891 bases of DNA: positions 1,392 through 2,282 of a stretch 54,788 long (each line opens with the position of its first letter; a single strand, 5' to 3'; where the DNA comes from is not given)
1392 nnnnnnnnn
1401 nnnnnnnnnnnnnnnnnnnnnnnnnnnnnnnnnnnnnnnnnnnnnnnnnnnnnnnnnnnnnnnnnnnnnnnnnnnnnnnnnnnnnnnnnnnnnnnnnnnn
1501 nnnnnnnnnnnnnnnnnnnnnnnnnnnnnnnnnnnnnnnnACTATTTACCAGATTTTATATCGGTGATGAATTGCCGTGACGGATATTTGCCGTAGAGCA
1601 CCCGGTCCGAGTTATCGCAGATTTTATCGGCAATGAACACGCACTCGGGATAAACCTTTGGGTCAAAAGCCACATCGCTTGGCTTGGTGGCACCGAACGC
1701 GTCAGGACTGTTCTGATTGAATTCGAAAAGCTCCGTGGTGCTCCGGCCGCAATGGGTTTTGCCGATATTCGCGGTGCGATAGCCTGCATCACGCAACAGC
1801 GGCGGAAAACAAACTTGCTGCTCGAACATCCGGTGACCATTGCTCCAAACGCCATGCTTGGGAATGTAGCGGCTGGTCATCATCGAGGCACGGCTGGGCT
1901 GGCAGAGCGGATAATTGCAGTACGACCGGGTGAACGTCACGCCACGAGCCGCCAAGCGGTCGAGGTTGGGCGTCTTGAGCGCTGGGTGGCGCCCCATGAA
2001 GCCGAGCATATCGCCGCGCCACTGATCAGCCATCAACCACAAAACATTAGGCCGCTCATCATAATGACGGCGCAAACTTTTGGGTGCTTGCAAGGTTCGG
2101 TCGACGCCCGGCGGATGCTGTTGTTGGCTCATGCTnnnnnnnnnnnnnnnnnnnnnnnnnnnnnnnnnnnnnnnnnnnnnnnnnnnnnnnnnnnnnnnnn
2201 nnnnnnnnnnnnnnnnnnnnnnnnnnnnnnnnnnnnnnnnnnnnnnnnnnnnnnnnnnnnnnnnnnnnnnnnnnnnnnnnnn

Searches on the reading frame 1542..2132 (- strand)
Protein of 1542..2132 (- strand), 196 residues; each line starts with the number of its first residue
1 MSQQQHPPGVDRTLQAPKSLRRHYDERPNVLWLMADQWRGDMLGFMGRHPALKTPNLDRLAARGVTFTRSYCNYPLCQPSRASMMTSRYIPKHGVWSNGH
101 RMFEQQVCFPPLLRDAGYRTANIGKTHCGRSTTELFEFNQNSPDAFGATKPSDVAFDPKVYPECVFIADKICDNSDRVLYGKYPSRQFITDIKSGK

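Call 52: search_protein_families(library=pfam, proteins=[window:1542-2132:-])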
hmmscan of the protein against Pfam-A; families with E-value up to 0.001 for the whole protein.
window:1542-2132:- (196 aa): 2 families
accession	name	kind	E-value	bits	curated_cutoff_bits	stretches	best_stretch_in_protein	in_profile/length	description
PF00884.28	Sulfatase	-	2.9e-21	76.5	25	1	28-164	1-138/301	Sulfatase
PF01663.27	Phosphodiest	-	1.4e-05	25.3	23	1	31-101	2-68/342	Type I phosphodiesterase / nucleotide pyrophosphatase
